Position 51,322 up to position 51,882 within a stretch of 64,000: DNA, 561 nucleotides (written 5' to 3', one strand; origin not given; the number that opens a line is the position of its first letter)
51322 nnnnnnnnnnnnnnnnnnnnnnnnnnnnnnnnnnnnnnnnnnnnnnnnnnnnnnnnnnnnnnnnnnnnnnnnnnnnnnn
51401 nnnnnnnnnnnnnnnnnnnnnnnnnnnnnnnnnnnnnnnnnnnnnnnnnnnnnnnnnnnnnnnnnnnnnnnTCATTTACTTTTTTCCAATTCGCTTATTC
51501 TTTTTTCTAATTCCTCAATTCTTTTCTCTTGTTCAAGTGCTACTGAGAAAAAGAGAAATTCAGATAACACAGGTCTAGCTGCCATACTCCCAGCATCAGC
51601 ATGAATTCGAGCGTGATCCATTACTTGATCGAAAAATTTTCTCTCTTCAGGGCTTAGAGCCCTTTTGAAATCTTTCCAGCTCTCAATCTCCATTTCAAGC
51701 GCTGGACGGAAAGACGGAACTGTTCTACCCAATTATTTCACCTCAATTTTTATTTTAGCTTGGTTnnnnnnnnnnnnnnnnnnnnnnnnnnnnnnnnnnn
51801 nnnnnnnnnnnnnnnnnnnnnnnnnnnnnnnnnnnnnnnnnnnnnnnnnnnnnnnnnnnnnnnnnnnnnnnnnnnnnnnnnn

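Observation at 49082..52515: Operon of apparently inactivated RecA-like (RadB-like) and PolB2-like genes with a coupled small ORF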

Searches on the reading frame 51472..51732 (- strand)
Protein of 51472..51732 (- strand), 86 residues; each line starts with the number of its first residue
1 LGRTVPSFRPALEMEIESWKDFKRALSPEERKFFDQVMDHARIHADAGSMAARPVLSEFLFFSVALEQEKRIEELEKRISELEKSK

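Call 3: search_protein_families(library=pfam, proteins=[window:51472-51732:-], max_evalue=0.1)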
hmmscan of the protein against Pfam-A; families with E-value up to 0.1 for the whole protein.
window:51472-51732:- (86 aa): 1 family
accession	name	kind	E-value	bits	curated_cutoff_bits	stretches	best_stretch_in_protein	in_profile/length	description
PF06825.17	HSBP1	-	0.087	13.1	28.6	0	70-85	27-42/51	Heat shock factor binding protein 1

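Call 15: search_protein_families(library=ncbifam, proteins=[window:51472-51732:-], max_evalue=0.01)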
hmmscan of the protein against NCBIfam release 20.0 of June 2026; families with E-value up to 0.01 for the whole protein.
window:51472-51732:- (86 aa): 0 families

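Call 23: find_homologous_proteins(query=A2, max_evalue=0.001)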
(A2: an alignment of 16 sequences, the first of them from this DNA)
Query A2 (16 sequences) (86 aa, profile of the alignment): 859 proteins with E <= 0.001 among 4528 candidates; the best 120 are listed.
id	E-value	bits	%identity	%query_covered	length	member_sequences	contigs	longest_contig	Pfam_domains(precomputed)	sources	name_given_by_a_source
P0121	1.9e-48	180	76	97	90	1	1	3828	PF26485.1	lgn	-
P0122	1.9e-48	180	77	97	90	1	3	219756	PF26485.1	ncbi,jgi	-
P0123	2.3e-48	180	78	85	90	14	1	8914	PF26485.1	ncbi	-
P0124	2.3e-48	180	79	85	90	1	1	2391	PF26485.1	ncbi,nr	ncbi:MAG: hypothetical protein KAW51_09595 [Candidatus Lokiarchaeota archaeon]|nr:hypothetical prote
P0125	2.4e-48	180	76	98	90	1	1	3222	PF26485.1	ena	-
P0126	2.9e-48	180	79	85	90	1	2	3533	PF26485.1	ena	-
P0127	3.0e-48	179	75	97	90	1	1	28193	PF26485.1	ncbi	-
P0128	3.4e-48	179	79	85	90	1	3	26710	PF26485.1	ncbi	ncbi:MAG: hypothetical protein ACFFB6_00215 [Promethearchaeota archaeon]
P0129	3.6e-48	179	77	97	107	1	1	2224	PF26485.1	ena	-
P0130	4.1e-48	179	79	84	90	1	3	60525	PF26485.1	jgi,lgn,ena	-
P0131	4.2e-48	179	73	99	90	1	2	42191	PF26485.1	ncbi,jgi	ncbi:MAG: hypothetical protein ACXADU_01735 [Promethearchaeota archaeon]|jgi:hypothetical protein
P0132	4.2e-48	179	79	85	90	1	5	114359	PF26485.1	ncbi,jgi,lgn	ncbi:MAG: hypothetical protein V3V33_01070 [Candidatus Lokiarchaeia archaeon]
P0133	4.4e-48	179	76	98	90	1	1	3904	PF26485.1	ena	-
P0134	4.5e-48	179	78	85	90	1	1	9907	PF26485.1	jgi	jgi:hypothetical protein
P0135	4.6e-48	179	78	84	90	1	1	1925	PF26485.1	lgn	-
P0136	4.9e-48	179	81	84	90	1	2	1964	PF26485.1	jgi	-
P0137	5.1e-48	179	77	97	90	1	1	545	PF26485.1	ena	-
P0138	5.4e-48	179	79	85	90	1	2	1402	PF26485.1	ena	-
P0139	5.8e-48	179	77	85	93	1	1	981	PF26485.1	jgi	jgi:hypothetical protein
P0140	6.3e-48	178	77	77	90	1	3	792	PF26485.1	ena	-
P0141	6.3e-48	178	78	85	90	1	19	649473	PF26485.1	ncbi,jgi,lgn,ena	-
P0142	6.5e-48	178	79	85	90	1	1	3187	PF26485.1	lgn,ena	-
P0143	6.6e-48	178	71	99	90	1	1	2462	PF26485.1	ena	-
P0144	6.7e-48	178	75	97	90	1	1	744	PF26485.1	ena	-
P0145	6.9e-48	178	79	85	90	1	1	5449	PF26485.1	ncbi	ncbi:MAG: hypothetical protein ACFFDH_15595 [Promethearchaeota archaeon]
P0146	6.9e-48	178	79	84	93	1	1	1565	PF26485.1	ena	-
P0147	6.9e-48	178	80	97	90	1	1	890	PF26485.1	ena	-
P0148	6.9e-48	178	73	99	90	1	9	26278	PF26485.1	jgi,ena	-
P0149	7.0e-48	178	78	85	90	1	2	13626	PF26485.1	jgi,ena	-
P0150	7.1e-48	178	77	77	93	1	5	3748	PF26485.1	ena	-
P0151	7.7e-48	178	78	85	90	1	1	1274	PF26485.1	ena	-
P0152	7.8e-48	178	73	99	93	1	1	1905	PF26485.1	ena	-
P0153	8.0e-48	178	72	97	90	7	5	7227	PF26485.1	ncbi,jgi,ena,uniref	ncbi:hypothetical protein LCGC14_2656410 [marine sediment metagenome]|uniref:DUF8156 domain-containi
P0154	8.2e-48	178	79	84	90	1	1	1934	PF26485.1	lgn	-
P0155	8.3e-48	178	75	98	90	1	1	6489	PF26485.1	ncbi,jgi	-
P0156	8.6e-48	178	78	84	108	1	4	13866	PF26485.1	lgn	-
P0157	9.4e-48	178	79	85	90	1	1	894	PF26485.1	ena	-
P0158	9.6e-48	178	73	99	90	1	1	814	PF26485.1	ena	-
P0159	9.6e-48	178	74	99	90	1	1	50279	PF26485.1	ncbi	ncbi:MAG: hypothetical protein ACFFA4_09295 [Promethearchaeota archaeon]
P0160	9.7e-48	178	76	98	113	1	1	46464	PF26485.1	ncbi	-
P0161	9.9e-48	178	75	98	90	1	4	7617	PF26485.1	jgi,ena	-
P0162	1.0e-47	178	75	98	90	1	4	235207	PF26485.1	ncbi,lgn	-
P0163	1.0e-47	178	73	97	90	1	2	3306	PF26485.1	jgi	jgi:hypothetical protein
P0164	1.0e-47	178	79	85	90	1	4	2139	PF26485.1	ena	-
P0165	1.0e-47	178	73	97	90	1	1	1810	PF26485.1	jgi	-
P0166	1.1e-47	178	75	99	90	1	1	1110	PF26485.1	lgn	-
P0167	1.1e-47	178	74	99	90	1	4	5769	PF26485.1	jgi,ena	-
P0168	1.1e-47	178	77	97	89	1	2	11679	PF26485.1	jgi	jgi:hypothetical protein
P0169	1.1e-47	178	73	99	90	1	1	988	PF26485.1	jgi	-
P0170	1.1e-47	178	76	97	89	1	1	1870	PF26485.1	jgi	jgi:hypothetical protein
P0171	1.2e-47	178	72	97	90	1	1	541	PF26485.1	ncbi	-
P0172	1.2e-47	178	75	98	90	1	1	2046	PF26485.1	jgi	jgi:hypothetical protein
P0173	1.2e-47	178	78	85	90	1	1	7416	PF26485.1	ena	-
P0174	1.2e-47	177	75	98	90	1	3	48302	PF26485.1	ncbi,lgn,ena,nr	ncbi:MAG: hypothetical protein KAT57_04030 [Candidatus Lokiarchaeota archaeon]|nr:hypothetical prote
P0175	1.3e-47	177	73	97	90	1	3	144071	PF26485.1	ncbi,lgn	ncbi:MAG: hypothetical protein ACFFBV_00590 [Promethearchaeota archaeon]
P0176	1.3e-47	177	75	97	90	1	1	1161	PF26485.1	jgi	-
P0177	1.3e-47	177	73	97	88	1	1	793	PF26485.1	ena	-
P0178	1.3e-47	177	78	84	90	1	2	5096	PF26485.1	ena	-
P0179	1.3e-47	177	76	98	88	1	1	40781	PF26485.1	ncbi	ncbi:MAG: hypothetical protein ACFE9S_05530 [Candidatus Hermodarchaeota archaeon]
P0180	1.3e-47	177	76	97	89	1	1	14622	PF26485.1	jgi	-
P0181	1.4e-47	177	75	79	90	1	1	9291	PF26485.1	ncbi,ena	ncbi:MAG: hypothetical protein ACFFA6_10405 [Promethearchaeota archaeon]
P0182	1.4e-47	177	78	97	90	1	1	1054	PF26485.1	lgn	-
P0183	1.4e-47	177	78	97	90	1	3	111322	PF26485.1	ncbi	ncbi:MAG: hypothetical protein ACFE9I_02665 [Candidatus Hermodarchaeota archaeon]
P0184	1.4e-47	177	78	84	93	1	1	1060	PF26485.1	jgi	-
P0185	1.4e-47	177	78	85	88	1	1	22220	PF26485.1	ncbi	-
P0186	1.5e-47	177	78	84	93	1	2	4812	PF26485.1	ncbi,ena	ncbi:hypothetical protein ES703_42339 [subsurface metagenome]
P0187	1.5e-47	177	73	97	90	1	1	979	PF26485.1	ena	-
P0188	1.5e-47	177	78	85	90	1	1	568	PF26485.1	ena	-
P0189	1.5e-47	177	78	85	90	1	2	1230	PF26485.1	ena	-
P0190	1.6e-47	177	74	99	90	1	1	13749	PF26485.1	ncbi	ncbi:MAG: hypothetical protein ACFFHD_04795 [Promethearchaeota archaeon]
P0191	1.6e-47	177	75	98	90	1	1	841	PF26485.1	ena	-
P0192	1.6e-47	177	76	97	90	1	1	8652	PF26485.1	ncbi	-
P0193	1.6e-47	177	77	85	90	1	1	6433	PF26485.1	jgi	jgi:hypothetical protein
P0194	1.7e-47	177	76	97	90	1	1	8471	PF26485.1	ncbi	ncbi:MAG: hypothetical protein ACFFDY_11830 [Candidatus Thorarchaeota archaeon]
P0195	1.7e-47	177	75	98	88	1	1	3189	PF26485.1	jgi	jgi:hypothetical protein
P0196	1.7e-47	177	76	97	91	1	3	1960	PF26485.1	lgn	-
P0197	1.8e-47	177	74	99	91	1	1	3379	PF26485.1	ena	-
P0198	1.8e-47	177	75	99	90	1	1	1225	PF26485.1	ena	-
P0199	1.8e-47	177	77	85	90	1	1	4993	PF26485.1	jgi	jgi:hypothetical protein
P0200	1.8e-47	177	77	85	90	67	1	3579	PF26485.1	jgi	-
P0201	1.9e-47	177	73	98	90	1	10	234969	PF26485.1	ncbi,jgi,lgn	-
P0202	2.0e-47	177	74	99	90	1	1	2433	PF26485.1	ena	-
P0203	2.0e-47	177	78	85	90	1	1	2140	PF26485.1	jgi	jgi:hypothetical protein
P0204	2.1e-47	177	78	84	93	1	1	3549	PF26485.1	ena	-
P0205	2.1e-47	177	74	98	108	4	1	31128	PF26485.1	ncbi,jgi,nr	ncbi:MAG: hypothetical protein BAJALOKI3v1_500010 [Promethearchaeota archaeon]|jgi:hypothetical prot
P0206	2.2e-47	177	75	97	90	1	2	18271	PF26485.1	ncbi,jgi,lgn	ncbi:MAG: hypothetical protein ACW96S_01995 [Promethearchaeota archaeon]|jgi:hypothetical protein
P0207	2.2e-47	177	75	98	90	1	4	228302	PF26485.1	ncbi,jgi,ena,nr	ncbi:MAG: hypothetical protein CEE43_02975 [Promethearchaeota archaeon Loki_b32]|nr:MAG: hypothetica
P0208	2.3e-47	177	74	98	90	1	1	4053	PF26485.1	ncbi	ncbi:MAG: hypothetical protein ACFFD2_24320 [Promethearchaeota archaeon]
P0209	2.3e-47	177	72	99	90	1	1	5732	PF26485.1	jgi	jgi:hypothetical protein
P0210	2.4e-47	177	75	97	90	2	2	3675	PF26485.1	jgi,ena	-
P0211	2.4e-47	177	81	85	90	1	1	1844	PF26485.1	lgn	-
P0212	2.6e-47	176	75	97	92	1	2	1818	PF26485.1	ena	-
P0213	2.6e-47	176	71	98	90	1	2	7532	PF26485.1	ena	-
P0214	2.6e-47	176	75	97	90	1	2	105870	PF26485.1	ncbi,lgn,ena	-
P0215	2.7e-47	176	75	97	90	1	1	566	PF26485.1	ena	-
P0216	2.8e-47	176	75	97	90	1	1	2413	PF26485.1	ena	-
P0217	2.8e-47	176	74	98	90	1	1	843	PF26485.1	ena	-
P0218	2.8e-47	176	77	83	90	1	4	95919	PF26485.1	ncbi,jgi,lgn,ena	ncbi:MAG: hypothetical protein ACFFA3_15295 [Promethearchaeota archaeon]|jgi:hypothetical protein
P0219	3.1e-47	176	73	97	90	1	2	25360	PF26485.1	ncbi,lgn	ncbi:MAG: hypothetical protein ACFFDB_14130 [Promethearchaeota archaeon]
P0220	3.1e-47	176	75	97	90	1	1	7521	PF26485.1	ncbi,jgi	ncbi:MAG: hypothetical protein ACXAAI_02915 [Promethearchaeota archaeon]|jgi:hypothetical protein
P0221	3.2e-47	176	73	99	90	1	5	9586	PF26485.1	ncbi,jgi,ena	-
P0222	3.2e-47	176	76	97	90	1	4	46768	PF26485.1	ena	-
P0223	3.2e-47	176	73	97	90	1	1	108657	PF26485.1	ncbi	-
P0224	3.3e-47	176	75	98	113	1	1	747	PF26485.1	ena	-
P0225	3.3e-47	176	74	98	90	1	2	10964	PF26485.1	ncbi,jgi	-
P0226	3.4e-47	176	78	85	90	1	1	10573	PF26485.1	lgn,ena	-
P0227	3.4e-47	176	72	99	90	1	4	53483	PF26485.1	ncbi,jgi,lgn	ncbi:MAG: hypothetical protein ACXAC5_14435 [Promethearchaeota archaeon]|jgi:hypothetical protein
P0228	3.4e-47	176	76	97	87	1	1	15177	PF26485.1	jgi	jgi:hypothetical protein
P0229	3.5e-47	176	73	97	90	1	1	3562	PF26485.1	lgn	-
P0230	3.5e-47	176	74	98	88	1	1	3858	PF26485.1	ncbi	ncbi:MAG: hypothetical protein ACFFE5_12565 [Candidatus Thorarchaeota archaeon]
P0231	3.5e-47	176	75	98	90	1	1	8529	PF26485.1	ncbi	-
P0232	3.6e-47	176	73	98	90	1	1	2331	PF26485.1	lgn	-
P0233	3.6e-47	176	80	77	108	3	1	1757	PF26485.1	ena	-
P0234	3.7e-47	176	69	99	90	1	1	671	PF26485.1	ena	-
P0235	3.7e-47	176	76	84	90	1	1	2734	PF26485.1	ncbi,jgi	ncbi:MAG: hypothetical protein ACXAAH_13695 [Promethearchaeota archaeon]|jgi:hypothetical protein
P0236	3.7e-47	176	76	86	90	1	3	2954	PF26485.1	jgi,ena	-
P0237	3.8e-47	176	78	85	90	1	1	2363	PF26485.1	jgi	jgi:hypothetical protein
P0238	3.8e-47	176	73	99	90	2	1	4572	PF26485.1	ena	-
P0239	3.8e-47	176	75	97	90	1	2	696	PF26485.1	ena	-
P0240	3.9e-47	176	76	98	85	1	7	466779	PF26485.1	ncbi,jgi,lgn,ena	-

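Call 45: predict_structure(alignment_id=A5)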
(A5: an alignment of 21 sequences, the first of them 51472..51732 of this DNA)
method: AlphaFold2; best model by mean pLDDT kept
length: 86 residues; sequences in the alignment: 21
mean_pLDDT: 79.9   pTM: 0.51
mean pLDDT of the five models: 79.9, 77.5, 76.6, 74.8, 73.7
residues with pLDDT >= 90: 13; 70-90: 54; 50-70: 18; < 50: 1
segments of 3 or more residues with pLDDT < 50: none
pLDDT, mean of each block of 10 residues (from residue 1): 65 86 86 85 76 66 79 93 86
secondary structure, 60 per line:
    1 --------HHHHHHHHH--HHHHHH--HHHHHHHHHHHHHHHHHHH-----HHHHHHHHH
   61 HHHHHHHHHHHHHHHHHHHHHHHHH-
elements in order: H9-17 H20-25 H28-46 H52-85
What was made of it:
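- On PPB2 (arCOG07300 / DUF8156, PF26485): It is 86 aa. The AF2 model has pLDDT 80, with helices at 9-17, 20-25, 28-46 and 52-85 (call 45).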
